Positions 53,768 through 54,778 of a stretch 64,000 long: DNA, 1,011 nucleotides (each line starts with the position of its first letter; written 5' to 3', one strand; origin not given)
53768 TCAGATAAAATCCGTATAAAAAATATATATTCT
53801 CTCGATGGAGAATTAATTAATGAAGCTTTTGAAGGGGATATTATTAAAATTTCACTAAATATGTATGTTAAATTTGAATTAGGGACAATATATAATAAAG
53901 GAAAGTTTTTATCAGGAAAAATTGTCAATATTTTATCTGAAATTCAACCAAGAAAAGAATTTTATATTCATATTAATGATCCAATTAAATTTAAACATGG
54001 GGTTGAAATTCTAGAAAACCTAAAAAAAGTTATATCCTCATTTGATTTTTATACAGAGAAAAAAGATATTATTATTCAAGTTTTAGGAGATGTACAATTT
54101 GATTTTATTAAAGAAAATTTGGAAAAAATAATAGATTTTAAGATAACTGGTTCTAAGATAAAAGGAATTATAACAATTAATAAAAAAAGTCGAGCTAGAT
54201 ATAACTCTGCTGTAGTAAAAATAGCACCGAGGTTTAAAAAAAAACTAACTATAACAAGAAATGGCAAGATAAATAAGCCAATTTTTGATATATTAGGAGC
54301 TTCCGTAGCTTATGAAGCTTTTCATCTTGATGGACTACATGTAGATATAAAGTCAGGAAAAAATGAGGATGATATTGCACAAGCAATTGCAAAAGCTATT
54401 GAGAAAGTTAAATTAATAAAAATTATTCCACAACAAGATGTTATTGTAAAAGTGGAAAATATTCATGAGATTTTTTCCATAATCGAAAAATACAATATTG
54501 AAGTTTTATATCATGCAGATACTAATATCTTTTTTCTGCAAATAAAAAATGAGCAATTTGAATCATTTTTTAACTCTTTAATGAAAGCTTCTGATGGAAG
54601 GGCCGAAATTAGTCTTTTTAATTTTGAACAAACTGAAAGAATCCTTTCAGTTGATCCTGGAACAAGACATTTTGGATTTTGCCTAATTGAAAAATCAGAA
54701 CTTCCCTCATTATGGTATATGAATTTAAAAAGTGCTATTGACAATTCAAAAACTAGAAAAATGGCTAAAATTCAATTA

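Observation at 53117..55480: EF-G/EF-Tu-like translational GTPase fused to a YqgF/RuvX-type RNase H-fold nuclease domain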

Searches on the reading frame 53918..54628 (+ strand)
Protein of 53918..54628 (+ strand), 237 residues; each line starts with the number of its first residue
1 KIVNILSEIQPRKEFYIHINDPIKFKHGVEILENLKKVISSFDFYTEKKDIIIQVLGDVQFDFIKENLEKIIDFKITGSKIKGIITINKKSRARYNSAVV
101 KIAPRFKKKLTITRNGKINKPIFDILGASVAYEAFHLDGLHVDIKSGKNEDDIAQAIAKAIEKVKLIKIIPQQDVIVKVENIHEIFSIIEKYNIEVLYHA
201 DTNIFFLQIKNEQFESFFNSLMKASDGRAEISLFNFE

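Call 42: search_solved_structures(query=A6, max_evalue=10, show_alignments=4)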
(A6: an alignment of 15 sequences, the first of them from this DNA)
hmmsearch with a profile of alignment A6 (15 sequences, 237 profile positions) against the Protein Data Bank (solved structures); distinct sequences matched with E-value up to 10: 12.
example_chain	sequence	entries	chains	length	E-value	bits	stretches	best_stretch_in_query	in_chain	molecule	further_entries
3j9y_w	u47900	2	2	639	0.0032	19.9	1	10-77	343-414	Tetracycline resistance protein TetM | Tetracycline resistance protein TetM from transposon Tn916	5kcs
3j25_A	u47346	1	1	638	0.0047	19.4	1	10-76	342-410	Tetracycline resistance protein tetM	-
4v6v_A1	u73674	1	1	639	0.0049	19.3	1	11-75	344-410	Tetracycline resistance protein TetO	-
7unh_A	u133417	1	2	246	0.16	14.4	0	20-43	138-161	SP2 designed chlorophyll dimer protein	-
7uni_A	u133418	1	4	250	0.17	14.3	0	20-43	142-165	SP2-ZnPPaM designed chlorophyll dimer protein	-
6fbl_A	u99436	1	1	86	0.39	13.1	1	75-116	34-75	MINA-1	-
6q2d_C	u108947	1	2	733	0.56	12.6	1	10-76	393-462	Elongation factor 2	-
7m5d_7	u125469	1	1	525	0.57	12.6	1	12-81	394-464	Peptide chain release factor 3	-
6gwt_w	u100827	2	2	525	0.59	12.6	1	12-81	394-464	Peptide chain release factor 3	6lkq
2h5e_A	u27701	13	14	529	0.59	12.6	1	12-81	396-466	Peptide chain release factor RF-3 | Peptide chain release factor 3 | Peptide chain release factor RF3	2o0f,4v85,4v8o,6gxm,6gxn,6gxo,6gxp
4v89_AW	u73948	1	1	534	0.59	12.5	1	12-81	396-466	Peptide chain release factor 3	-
3tr5_A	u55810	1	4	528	0.9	11.9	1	17-82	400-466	Peptide chain release factor 3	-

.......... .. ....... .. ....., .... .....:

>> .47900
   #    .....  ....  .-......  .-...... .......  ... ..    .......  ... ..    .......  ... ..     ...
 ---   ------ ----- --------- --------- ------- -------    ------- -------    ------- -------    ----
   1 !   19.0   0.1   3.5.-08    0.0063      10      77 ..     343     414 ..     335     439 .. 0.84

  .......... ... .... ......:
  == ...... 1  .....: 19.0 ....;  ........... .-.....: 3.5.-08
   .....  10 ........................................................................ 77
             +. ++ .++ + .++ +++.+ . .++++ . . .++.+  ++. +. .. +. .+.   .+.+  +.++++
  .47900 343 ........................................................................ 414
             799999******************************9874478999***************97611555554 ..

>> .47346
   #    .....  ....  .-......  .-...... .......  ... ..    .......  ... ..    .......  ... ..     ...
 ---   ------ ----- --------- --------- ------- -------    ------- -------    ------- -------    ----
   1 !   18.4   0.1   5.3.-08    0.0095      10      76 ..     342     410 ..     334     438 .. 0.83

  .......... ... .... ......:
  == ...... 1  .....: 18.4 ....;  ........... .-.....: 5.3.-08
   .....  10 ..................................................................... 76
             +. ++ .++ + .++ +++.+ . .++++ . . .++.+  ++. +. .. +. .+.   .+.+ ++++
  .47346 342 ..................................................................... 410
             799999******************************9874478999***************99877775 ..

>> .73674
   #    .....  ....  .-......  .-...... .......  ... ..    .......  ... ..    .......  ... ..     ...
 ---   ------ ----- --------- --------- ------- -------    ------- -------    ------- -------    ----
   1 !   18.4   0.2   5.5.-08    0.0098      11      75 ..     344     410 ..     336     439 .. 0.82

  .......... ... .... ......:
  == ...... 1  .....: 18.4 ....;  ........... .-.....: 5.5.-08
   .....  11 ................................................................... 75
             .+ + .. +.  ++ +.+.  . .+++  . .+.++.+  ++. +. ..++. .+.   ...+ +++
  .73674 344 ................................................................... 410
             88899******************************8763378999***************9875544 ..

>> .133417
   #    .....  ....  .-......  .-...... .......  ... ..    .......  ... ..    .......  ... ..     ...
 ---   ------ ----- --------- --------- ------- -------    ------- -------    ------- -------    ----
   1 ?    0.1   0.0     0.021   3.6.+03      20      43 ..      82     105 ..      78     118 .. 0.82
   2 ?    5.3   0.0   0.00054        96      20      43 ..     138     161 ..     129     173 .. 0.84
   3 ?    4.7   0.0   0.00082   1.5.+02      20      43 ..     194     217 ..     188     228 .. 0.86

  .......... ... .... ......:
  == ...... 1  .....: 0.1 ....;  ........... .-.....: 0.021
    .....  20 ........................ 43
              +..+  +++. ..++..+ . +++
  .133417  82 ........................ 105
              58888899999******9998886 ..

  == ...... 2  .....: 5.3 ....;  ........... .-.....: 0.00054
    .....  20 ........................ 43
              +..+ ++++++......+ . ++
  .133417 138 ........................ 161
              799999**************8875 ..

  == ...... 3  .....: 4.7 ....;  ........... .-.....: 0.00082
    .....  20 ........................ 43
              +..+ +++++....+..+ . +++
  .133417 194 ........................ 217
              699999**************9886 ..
